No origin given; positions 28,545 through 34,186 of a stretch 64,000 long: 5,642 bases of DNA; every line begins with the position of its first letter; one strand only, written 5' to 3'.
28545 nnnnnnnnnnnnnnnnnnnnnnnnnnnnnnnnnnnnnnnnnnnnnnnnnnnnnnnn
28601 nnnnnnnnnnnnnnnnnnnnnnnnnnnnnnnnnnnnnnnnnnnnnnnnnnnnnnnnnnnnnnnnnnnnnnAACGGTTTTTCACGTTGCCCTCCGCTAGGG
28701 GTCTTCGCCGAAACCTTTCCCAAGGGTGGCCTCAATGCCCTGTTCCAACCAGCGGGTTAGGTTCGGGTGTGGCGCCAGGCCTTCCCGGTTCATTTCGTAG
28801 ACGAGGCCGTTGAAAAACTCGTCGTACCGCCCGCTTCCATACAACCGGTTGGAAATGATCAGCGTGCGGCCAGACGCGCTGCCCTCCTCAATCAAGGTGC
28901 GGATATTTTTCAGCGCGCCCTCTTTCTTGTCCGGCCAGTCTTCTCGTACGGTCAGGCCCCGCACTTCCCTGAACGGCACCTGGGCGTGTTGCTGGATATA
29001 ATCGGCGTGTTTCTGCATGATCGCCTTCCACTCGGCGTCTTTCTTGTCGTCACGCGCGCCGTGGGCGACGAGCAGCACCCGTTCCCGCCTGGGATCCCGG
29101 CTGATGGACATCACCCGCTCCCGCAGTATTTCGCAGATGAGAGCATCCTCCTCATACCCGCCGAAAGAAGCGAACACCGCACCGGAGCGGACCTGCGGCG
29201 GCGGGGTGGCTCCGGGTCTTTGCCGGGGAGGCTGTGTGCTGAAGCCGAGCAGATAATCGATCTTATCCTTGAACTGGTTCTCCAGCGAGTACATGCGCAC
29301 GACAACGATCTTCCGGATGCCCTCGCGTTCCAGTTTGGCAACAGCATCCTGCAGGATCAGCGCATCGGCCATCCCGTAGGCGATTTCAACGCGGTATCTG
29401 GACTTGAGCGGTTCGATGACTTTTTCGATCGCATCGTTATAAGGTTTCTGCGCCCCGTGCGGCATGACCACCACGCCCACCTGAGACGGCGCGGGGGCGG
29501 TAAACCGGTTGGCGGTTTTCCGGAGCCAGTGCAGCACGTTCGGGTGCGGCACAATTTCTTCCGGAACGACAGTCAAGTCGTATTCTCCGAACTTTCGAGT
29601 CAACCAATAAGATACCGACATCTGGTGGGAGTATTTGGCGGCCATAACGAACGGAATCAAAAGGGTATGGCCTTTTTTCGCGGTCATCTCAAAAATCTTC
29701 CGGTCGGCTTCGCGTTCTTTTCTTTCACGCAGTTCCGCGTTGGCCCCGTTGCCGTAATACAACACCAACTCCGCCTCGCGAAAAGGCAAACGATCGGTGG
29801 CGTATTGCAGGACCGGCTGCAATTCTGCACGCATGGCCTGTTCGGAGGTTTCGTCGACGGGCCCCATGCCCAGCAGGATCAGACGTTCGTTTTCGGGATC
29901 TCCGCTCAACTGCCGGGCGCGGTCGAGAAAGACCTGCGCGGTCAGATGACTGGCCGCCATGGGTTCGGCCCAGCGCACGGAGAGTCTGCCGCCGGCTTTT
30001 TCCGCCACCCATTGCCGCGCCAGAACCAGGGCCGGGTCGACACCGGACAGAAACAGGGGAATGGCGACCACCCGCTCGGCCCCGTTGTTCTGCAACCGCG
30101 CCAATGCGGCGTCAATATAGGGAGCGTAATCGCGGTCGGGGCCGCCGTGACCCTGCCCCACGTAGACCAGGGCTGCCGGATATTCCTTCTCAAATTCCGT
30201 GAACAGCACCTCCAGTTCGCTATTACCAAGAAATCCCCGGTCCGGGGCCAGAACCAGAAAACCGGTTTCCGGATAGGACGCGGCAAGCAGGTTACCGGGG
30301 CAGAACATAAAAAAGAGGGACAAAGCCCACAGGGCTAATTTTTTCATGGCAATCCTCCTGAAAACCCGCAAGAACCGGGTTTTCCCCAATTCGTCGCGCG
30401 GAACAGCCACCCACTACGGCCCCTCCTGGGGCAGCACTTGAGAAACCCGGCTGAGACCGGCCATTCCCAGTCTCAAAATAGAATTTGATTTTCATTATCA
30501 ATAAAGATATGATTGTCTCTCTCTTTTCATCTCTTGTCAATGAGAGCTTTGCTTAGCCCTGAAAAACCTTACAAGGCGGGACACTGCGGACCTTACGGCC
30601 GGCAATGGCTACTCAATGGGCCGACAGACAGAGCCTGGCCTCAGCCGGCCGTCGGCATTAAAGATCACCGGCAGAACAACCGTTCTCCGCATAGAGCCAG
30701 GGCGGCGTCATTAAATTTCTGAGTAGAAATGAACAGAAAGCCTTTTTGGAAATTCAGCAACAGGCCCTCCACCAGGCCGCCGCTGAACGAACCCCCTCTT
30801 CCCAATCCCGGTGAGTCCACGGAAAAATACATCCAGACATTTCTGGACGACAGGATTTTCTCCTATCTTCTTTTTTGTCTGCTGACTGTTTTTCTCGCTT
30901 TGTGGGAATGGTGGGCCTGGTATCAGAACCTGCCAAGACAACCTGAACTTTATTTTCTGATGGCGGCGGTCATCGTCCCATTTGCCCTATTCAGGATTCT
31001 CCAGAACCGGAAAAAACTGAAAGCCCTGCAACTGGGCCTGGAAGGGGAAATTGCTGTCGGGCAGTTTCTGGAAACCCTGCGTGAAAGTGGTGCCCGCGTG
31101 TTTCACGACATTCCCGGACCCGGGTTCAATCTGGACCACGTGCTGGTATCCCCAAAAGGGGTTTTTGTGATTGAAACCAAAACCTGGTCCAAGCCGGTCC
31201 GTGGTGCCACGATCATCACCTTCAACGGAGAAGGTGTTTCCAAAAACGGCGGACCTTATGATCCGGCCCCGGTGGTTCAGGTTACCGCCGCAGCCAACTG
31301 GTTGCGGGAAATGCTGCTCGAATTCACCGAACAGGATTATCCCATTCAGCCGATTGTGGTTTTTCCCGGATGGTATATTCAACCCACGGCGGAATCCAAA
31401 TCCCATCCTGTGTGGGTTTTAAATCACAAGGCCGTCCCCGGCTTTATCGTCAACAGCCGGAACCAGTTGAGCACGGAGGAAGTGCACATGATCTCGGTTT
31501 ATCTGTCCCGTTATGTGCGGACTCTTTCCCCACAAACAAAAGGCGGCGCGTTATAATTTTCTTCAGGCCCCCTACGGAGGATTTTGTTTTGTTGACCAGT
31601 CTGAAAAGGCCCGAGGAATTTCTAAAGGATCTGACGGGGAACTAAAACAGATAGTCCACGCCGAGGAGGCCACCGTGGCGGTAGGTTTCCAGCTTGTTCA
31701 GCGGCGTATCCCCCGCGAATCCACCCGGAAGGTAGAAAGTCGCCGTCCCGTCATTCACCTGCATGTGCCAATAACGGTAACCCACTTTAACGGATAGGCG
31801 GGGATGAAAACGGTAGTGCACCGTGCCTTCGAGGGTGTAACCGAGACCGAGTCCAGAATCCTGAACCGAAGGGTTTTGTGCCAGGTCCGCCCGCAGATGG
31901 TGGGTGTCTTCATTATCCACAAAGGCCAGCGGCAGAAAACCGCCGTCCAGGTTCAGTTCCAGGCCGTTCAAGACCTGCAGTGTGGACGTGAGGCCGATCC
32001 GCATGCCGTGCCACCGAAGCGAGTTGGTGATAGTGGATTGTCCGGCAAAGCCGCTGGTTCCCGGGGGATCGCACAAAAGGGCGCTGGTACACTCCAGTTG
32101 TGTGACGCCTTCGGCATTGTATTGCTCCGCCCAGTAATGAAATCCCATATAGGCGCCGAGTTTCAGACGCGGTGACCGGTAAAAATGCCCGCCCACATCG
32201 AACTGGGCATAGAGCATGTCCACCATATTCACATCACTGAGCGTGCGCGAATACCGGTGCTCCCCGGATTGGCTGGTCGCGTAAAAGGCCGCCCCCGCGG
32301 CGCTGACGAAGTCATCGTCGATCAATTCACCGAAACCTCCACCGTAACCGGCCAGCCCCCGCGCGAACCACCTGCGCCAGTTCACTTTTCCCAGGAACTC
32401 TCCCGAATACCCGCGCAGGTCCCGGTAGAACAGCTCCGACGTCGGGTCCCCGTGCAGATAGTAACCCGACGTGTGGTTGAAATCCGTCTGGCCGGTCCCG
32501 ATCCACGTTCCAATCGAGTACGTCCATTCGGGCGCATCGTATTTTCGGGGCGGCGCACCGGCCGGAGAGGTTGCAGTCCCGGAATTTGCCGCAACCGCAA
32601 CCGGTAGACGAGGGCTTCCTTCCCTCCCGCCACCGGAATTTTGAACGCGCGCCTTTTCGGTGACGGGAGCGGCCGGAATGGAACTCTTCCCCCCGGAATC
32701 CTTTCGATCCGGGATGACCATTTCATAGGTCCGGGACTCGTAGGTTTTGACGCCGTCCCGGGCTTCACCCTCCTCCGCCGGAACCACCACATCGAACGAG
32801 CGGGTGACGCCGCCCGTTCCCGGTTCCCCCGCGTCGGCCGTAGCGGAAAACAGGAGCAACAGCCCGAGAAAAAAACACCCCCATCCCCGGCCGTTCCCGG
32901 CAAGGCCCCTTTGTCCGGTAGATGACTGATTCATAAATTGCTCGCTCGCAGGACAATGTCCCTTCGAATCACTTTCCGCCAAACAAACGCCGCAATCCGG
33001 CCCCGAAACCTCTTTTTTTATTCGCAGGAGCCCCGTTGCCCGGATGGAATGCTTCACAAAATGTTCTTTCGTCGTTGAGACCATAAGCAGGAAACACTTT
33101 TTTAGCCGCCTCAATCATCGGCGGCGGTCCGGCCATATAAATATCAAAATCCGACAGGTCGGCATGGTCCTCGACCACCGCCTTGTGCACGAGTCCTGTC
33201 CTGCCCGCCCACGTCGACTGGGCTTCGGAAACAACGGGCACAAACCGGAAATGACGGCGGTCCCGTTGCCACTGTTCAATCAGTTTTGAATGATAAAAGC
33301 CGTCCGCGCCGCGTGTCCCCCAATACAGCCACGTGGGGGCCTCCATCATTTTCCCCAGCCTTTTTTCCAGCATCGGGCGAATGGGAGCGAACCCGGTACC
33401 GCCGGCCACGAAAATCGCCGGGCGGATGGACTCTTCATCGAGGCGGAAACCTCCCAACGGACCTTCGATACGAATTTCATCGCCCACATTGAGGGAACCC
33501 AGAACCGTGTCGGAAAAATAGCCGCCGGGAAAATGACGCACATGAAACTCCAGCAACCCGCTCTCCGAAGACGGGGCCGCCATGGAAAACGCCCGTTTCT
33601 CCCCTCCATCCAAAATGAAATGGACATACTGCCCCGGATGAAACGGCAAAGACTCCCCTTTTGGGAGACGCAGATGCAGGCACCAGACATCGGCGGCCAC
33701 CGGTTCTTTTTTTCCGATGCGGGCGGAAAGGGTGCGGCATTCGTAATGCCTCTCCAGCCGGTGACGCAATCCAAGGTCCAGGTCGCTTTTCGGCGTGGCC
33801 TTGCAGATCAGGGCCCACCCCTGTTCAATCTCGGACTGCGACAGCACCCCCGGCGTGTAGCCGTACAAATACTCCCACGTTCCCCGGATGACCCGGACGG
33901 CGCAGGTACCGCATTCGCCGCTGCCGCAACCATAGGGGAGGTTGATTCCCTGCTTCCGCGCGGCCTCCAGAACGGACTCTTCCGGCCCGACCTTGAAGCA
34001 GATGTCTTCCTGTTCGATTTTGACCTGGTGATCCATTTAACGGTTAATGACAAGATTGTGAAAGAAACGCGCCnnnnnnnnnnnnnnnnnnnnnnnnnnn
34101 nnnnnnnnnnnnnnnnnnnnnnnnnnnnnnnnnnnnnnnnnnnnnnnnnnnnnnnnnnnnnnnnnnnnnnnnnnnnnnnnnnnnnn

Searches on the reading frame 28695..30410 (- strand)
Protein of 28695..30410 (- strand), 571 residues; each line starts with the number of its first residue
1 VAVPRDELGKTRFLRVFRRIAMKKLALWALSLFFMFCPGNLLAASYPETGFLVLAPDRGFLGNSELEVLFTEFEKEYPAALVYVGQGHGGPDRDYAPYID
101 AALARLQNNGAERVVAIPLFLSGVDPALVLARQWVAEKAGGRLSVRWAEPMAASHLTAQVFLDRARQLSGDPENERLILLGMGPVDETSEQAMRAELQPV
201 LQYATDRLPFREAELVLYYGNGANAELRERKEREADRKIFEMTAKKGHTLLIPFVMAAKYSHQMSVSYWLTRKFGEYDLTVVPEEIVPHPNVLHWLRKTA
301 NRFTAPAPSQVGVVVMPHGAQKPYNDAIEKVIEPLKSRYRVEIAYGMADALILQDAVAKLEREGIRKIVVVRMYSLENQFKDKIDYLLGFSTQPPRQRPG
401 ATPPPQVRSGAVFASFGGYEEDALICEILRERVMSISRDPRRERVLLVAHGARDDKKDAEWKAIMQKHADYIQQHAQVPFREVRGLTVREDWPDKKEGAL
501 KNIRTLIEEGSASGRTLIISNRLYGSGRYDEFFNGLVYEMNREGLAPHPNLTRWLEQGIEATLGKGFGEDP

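Call 34: search_protein_families(library=pfam, proteins=[window:28695-30410:-], max_evalue=0.001)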
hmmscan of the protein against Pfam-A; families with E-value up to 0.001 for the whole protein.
window:28695-30410:- (571 aa): 1 family
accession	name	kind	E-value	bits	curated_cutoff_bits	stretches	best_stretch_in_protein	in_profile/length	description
PF01903.22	CbiX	-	5.9e-07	30.2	22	0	96-122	37-63/106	CbiX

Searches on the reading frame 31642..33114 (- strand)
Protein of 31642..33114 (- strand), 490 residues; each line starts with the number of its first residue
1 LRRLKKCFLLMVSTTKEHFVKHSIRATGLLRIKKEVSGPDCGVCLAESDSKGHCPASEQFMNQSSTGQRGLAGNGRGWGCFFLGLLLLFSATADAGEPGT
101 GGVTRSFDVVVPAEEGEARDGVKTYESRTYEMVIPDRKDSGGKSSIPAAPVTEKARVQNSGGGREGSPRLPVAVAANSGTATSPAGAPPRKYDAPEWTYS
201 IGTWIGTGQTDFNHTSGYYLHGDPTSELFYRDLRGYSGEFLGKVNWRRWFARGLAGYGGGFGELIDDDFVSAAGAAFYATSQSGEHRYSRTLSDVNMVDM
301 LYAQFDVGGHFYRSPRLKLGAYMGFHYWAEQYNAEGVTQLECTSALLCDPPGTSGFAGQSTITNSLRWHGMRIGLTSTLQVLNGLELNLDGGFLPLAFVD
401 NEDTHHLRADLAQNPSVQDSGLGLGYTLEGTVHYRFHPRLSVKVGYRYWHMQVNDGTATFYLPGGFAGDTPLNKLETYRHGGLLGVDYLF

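Call 34: search_protein_families(library=pfam, proteins=[window:31642-33114:-], max_evalue=0.001)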
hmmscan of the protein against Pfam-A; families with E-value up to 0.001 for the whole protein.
window:31642-33114:- (490 aa): 2 families
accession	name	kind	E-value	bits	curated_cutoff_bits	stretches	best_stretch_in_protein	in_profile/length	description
PF13505.12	OMP_b-brl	-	0.00014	22.5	28.7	0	256-454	45-158/175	Outer membrane protein beta-barrel domain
PF07437.17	YfaZ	-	0.00098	19.2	23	0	409-462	115-168/180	YfaZ precursor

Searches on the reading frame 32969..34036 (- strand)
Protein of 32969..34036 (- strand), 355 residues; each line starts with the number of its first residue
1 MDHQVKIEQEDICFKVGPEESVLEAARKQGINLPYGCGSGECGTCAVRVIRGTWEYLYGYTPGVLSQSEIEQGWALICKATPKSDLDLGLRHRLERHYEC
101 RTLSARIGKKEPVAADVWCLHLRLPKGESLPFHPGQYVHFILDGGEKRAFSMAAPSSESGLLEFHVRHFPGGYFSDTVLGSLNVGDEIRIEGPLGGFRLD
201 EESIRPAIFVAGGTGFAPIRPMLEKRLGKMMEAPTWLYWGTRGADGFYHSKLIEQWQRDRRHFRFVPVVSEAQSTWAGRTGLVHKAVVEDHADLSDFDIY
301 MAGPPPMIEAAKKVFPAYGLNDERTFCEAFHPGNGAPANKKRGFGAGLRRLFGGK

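Call 34: search_protein_families(library=pfam, proteins=[window:32969-34036:-], max_evalue=0.001)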
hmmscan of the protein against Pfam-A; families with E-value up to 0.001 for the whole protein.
window:32969-34036:- (355 aa): 3 families
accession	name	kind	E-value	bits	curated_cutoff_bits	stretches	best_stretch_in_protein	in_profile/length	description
PF00175.26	NAD_binding_1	-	2.3e-25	89.8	22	1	209-313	1-109/109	Oxidoreductase NAD-binding domain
PF00111.32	Fer2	-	1.1e-16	60.9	21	1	6-83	2-77/77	2Fe-2S iron-sulfur cluster binding domain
PF00970.30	FAD_binding_6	-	2.7e-14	53.8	21.1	1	106-197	3-97/99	Oxidoreductase FAD-binding domain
